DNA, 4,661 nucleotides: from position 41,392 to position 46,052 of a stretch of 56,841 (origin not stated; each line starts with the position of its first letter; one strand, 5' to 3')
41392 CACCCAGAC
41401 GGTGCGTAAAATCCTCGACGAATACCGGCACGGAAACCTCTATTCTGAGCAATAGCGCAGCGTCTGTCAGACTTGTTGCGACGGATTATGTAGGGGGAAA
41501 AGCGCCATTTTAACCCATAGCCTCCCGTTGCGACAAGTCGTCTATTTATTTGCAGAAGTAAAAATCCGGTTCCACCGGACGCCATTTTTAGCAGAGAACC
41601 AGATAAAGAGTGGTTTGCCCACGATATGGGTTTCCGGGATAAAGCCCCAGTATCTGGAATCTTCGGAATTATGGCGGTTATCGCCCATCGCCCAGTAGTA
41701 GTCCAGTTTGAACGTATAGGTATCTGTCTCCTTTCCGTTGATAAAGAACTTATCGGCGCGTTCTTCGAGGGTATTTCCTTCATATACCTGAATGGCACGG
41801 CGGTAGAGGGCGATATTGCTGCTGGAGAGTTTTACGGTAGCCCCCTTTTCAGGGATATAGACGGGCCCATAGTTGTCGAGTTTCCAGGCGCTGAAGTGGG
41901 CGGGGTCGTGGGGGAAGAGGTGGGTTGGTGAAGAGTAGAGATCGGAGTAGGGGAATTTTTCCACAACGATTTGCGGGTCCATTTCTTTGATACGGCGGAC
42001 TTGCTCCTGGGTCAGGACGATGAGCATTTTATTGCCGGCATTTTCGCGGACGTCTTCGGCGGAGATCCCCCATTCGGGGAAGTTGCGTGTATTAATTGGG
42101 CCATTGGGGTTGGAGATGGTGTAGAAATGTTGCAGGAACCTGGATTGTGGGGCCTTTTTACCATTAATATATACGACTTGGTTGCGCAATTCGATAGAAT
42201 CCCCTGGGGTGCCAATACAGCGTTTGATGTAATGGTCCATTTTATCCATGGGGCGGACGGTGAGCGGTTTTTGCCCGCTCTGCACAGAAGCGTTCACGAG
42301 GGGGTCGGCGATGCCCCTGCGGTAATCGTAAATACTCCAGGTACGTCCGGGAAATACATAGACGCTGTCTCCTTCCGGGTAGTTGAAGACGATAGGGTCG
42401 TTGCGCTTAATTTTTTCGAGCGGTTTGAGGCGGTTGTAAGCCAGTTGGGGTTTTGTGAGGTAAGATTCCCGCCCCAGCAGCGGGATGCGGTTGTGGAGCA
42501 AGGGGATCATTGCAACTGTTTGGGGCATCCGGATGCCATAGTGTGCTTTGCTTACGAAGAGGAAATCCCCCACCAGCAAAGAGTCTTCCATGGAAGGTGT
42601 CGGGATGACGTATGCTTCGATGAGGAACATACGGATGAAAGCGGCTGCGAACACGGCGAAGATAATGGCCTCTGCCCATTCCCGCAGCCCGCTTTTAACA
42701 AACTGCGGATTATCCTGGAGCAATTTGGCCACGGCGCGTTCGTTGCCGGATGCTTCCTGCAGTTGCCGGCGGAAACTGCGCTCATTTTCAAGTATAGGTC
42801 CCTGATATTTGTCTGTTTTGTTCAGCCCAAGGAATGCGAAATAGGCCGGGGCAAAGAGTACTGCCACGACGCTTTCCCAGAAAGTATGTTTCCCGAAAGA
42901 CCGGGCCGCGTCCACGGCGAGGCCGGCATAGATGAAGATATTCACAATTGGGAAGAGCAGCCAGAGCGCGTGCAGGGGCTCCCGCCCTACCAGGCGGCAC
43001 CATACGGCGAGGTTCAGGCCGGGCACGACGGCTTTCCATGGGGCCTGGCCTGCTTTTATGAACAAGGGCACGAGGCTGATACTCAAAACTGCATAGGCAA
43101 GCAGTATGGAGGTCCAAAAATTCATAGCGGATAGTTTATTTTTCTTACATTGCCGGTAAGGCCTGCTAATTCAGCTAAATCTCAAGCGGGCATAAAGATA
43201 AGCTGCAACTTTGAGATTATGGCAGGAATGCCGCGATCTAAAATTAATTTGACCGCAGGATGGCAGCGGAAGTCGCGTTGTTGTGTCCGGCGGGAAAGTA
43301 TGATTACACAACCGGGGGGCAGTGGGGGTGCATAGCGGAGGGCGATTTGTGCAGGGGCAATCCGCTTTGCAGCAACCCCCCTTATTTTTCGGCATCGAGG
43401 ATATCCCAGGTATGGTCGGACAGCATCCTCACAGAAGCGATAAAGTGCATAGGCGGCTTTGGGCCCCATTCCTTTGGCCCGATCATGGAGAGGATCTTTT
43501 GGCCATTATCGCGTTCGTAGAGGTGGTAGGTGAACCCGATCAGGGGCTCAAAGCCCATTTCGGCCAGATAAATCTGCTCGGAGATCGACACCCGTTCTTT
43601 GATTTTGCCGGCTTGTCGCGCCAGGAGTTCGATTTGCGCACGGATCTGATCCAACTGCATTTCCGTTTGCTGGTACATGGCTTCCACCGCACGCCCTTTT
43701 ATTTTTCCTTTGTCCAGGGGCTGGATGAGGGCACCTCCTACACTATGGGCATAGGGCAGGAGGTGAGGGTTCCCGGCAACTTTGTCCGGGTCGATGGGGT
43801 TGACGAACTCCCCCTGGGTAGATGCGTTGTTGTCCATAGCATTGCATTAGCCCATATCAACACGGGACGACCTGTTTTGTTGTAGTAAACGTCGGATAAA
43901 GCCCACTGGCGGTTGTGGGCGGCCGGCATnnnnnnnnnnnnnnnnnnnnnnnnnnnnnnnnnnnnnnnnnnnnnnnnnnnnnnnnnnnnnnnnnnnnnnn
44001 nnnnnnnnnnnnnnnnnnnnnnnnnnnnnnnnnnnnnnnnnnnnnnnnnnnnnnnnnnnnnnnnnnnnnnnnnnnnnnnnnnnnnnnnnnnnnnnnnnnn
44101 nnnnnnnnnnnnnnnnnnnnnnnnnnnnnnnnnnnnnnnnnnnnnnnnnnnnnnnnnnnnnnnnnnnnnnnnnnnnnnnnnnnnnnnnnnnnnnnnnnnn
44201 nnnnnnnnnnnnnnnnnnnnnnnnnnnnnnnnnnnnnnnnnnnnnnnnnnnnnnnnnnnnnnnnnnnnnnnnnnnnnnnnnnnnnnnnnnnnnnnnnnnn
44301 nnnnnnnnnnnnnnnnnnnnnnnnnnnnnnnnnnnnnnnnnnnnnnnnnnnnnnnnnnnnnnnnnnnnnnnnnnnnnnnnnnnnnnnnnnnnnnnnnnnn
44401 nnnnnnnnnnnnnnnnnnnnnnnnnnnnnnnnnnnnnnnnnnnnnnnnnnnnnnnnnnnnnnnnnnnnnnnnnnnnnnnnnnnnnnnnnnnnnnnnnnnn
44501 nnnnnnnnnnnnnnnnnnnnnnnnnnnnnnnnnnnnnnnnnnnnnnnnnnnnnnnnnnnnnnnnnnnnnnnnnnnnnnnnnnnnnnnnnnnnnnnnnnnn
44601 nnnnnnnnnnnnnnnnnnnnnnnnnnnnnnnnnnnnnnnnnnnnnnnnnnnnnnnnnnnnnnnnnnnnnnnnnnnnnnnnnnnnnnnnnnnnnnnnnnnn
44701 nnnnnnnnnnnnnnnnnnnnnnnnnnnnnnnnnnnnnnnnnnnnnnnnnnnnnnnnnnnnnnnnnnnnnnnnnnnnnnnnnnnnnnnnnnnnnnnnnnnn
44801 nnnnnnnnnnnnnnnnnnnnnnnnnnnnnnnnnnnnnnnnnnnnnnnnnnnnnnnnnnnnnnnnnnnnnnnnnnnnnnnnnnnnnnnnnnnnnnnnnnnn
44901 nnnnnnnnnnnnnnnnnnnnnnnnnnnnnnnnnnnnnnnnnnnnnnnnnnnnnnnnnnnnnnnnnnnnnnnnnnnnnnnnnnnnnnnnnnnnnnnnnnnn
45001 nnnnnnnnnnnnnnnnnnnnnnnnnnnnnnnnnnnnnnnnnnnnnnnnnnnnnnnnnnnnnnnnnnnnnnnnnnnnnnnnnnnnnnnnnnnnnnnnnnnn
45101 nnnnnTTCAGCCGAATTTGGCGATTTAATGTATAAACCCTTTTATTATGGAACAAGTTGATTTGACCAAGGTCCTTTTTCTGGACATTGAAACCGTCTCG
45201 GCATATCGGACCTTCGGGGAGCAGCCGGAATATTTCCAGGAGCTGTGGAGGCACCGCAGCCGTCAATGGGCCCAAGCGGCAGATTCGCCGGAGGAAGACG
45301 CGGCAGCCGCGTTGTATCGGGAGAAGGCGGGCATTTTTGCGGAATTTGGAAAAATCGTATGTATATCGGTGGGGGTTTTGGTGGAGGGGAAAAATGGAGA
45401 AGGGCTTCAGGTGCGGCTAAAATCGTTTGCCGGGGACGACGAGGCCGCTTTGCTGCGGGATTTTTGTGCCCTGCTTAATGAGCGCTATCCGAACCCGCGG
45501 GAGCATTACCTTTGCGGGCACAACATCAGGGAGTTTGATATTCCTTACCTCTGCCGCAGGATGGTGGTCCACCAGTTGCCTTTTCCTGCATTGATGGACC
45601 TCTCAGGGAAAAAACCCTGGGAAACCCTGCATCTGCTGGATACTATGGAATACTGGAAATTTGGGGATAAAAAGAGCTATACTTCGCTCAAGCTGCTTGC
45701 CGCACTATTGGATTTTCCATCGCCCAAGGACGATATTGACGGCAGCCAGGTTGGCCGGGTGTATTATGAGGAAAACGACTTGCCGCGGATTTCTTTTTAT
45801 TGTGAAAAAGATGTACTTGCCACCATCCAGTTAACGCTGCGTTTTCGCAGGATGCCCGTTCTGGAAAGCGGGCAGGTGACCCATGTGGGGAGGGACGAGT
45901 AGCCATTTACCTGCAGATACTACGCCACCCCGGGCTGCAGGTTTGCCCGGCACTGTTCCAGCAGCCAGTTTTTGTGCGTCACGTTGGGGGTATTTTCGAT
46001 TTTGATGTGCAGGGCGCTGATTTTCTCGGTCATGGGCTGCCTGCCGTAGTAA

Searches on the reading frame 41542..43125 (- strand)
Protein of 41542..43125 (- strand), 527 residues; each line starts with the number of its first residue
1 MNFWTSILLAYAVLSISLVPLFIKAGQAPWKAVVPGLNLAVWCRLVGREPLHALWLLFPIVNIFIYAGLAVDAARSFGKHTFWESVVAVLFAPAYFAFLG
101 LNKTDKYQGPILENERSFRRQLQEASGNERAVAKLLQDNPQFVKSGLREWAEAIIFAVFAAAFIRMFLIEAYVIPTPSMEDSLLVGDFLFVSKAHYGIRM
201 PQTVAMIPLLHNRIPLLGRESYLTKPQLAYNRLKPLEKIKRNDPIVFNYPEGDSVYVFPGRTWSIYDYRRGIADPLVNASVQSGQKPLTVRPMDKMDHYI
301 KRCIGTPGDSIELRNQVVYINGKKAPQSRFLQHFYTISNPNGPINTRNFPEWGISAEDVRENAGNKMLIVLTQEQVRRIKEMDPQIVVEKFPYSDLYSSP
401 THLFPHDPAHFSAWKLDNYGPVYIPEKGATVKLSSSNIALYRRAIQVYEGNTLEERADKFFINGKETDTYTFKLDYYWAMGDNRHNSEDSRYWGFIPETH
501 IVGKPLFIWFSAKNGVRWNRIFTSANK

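Call 49: search_protein_families(library=pfam, proteins=[window:41542-43125:-], max_evalue=0.0001)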
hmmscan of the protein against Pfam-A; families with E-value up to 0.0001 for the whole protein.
window:41542-43125:- (527 aa): 2 families
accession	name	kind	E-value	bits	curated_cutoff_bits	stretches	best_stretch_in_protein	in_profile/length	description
PF10502.14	Peptidase_S26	-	3.3e-40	138.2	22.9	2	148-330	2-104/168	Signal peptidase, peptidase S26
PF18936.5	DUF5684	-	3.2e-20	73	27.4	1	30-110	1-81/81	Family of unknown function (DUF5684)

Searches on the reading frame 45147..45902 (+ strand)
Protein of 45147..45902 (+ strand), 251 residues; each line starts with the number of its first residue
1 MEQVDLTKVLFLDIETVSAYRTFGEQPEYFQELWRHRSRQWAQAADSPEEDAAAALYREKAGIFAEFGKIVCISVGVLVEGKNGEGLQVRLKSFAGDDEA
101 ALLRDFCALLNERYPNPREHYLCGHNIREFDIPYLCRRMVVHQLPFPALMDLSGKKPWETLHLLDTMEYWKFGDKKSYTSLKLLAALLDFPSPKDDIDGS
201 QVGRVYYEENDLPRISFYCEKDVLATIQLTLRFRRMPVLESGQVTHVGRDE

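Call 98: search_protein_families(library=pfam, proteins=[window:45147-45902:+], max_evalue=0.001)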
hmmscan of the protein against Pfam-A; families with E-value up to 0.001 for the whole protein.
window:45147-45902:+ (251 aa): 3 families
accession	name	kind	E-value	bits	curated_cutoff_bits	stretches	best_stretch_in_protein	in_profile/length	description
PF10108.15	DNA_pol_B_exo2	-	1.1e-16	61.6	24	1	67-236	8-176/213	Predicted 3'-5' exonuclease related to the exonuclease domain of PolB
PF13482.12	RNase_H_2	-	3.2e-09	37.4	22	1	59-230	6-161/165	RNase_H superfamily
PF03104.25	DNA_pol_B_exo1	-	4e-06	26.8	23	1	97-140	141-180/242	DNA polymerase family B, exonuclease domain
